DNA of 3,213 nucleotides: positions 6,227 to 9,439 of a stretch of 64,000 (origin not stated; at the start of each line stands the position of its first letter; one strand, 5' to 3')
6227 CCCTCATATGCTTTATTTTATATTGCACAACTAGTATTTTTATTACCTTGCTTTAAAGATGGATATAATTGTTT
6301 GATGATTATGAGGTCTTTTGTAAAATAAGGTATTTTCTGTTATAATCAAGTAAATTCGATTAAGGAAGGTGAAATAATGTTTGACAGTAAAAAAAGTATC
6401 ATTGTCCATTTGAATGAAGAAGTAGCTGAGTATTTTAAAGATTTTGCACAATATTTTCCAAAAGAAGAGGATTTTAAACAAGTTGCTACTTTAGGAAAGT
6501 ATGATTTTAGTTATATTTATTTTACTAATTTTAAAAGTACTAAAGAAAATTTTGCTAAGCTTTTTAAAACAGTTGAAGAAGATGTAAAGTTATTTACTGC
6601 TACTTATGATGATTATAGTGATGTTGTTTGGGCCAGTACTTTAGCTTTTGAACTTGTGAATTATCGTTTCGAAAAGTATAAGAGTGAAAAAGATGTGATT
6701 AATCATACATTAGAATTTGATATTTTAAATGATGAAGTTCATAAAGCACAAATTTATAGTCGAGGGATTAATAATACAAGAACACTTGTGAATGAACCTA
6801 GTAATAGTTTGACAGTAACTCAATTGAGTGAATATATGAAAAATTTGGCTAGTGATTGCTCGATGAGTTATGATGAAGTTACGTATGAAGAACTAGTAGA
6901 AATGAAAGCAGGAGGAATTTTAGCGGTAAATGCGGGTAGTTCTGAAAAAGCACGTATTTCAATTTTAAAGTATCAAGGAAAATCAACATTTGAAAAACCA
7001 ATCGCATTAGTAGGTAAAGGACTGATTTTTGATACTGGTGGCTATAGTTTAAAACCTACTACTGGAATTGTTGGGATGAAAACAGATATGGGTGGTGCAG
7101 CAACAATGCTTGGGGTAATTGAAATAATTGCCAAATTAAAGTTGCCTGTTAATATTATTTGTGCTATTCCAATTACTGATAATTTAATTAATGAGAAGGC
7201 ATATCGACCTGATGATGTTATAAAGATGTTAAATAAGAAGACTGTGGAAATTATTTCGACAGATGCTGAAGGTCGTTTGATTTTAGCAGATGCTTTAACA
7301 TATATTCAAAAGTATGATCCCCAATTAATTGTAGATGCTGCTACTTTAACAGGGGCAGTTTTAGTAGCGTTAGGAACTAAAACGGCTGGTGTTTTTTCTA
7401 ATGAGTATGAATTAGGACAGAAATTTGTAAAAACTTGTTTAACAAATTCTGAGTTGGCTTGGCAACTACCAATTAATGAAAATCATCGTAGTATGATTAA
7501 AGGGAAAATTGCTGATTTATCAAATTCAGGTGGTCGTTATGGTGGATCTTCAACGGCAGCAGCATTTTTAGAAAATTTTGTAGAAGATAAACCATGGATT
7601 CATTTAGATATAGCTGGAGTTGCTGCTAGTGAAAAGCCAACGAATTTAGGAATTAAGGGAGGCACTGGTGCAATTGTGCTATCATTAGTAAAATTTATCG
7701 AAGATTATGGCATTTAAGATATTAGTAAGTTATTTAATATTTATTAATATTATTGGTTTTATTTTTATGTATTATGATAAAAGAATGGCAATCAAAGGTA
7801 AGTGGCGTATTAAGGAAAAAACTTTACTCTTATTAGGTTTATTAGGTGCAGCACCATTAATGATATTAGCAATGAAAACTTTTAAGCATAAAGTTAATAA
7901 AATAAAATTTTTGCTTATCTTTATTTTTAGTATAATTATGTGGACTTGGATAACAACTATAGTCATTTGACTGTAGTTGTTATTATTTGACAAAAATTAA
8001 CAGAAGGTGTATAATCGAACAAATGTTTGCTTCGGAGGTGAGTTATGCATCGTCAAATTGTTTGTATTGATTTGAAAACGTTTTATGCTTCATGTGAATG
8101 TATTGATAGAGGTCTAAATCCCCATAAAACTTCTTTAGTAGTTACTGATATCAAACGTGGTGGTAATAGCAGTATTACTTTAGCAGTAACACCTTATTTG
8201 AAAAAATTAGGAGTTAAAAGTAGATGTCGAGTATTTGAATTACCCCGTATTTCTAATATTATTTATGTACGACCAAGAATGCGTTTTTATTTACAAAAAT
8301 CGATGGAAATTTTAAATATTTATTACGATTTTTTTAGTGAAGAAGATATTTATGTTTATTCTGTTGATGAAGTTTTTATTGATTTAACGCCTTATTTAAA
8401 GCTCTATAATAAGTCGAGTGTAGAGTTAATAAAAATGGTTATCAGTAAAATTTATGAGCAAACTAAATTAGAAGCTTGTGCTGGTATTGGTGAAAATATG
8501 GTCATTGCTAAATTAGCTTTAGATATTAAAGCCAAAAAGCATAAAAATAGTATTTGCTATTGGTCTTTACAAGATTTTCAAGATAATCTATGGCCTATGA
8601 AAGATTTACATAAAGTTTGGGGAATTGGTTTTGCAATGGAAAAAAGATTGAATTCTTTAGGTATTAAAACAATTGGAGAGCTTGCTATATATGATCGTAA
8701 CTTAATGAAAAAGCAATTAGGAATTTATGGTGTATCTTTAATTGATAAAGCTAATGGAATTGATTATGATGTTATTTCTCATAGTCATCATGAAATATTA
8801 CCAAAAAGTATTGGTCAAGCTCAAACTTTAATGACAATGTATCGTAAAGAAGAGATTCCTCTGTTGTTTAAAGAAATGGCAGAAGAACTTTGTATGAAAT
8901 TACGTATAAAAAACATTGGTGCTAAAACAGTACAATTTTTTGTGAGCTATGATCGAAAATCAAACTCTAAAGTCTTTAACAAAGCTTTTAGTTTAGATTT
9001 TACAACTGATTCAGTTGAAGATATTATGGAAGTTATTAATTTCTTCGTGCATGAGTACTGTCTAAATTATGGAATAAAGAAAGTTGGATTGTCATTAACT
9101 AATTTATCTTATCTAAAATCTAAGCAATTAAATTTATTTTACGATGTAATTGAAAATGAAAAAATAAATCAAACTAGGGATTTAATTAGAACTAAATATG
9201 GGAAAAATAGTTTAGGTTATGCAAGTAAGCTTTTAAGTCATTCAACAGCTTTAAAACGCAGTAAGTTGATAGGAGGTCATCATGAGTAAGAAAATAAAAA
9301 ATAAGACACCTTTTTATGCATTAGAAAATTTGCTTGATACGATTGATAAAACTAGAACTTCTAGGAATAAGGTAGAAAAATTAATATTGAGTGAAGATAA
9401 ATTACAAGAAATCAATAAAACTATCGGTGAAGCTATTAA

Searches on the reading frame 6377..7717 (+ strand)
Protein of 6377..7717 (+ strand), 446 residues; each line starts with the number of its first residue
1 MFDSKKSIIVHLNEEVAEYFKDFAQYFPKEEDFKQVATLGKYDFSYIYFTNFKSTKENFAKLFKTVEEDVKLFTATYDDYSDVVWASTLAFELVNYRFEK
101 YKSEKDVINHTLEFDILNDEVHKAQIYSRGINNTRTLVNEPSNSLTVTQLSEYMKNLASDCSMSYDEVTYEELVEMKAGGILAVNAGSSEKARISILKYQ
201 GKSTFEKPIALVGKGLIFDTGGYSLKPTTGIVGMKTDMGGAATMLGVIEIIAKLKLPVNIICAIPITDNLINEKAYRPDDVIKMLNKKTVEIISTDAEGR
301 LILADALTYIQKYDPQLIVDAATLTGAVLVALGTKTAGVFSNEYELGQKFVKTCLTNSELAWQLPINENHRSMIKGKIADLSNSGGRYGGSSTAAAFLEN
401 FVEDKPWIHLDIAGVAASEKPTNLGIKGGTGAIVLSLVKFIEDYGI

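Call 35: search_protein_families(library=ncbifam, proteins=[window:6377-7717:+], max_evalue=1e-10)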
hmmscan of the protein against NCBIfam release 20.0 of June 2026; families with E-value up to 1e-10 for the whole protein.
window:6377-7717:+ (446 aa): 13 families
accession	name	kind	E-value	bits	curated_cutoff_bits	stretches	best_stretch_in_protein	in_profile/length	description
NF002073.0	PRK00913.1-2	equivalog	7.9e-121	404.4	432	1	52-444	96-501/505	leucyl aminopeptidase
NF002083.0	PRK00913.3-5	equivalog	1.1e-109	367.6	468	1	65-442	97-488/492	leucyl aminopeptidase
NF002077.0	PRK00913.2-4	equivalog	2e-106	357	471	1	70-443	108-497/501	leucyl aminopeptidase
NF002074.0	PRK00913.1-4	equivalog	1.5e-104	350.6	415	1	79-442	121-491/496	leucyl aminopeptidase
NF002075.0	PRK00913.2-2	equivalog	2.9e-103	346.4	468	1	6-444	45-499/502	leucyl aminopeptidase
NF002082.0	PRK00913.3-4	equivalog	6.9e-95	318.7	552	1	117-443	175-502/504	leucyl aminopeptidase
NF002076.0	PRK00913.2-3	equivalog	7e-94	315.6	491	1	34-442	72-491/494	leucyl aminopeptidase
NF002081.0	PRK00913.3-3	equivalog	7.5e-88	295.5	485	1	66-443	86-480/485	leucyl aminopeptidase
NF002072.0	PRK00913.1-1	equivalog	2.8e-85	286.8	826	1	118-441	171-492/502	leucyl aminopeptidase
NF002080.0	PRK00913.3-2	equivalog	3.1e-74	250.4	475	1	87-419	91-426/447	leucyl aminopeptidase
NF002078.0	PRK00913.2-5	equivalog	5.5e-74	249.5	622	1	123-443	172-496/500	leucyl aminopeptidase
NF003450.0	PRK05015.1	equivalog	7.9e-74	248.9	437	1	110-441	85-425/429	aminopeptidase PepB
NF002079.0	PRK00913.3-1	equivalog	2.9e-65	220.8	1013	1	50-443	96-491/496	leucyl aminopeptidase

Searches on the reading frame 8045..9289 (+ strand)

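Call 35: search_protein_families(library=ncbifam, proteins=[window:8045-9289:+], max_evalue=1e-10)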
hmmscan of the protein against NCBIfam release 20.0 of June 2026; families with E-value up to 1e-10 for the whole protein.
window:8045-9289:+ (414 aa): 10 families
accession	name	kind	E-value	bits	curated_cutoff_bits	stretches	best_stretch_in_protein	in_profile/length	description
NF002848.0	PRK03103.1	subfamily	1.2e-74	251.2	381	1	1-413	2-409/410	DNA polymerase IV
NF002492.0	PRK01810.1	equivalog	5e-43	147.4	399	1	2-401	9-400/412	DNA polymerase IV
NF010731.0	PRK14133.1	equivalog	1.6e-33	116.4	362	1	1-366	1-348/352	DNA polymerase IV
NF002882.0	PRK03348.1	equivalog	3.6e-32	111.7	389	1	2-377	4-365/461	DNA polymerase IV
NF002677.0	PRK02406.1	equivalog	1.4e-31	109.9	256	1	2-301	5-293/357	DNA polymerase IV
NF003015.0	PRK03858.1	subfamily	2.1e-27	96.2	367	1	4-400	8-389/399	DNA polymerase IV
NF002751.0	PRK02794.1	equivalog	2.4e-27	95.9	371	1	4-390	39-412/425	DNA polymerase IV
NF002955.0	PRK03609.1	subfamily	2.3e-21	76.2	431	1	8-408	5-407/422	translesion error-prone DNA polymerase V subunit UmuC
NF002292.0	PRK01216.1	equivalog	4.6e-21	75.2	339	1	5-367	3-350/351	DNA polymerase IV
NF002883.0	PRK03352.1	equivalog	1.4e-13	50.8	330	1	68-304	71-299/347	DNA polymerase IV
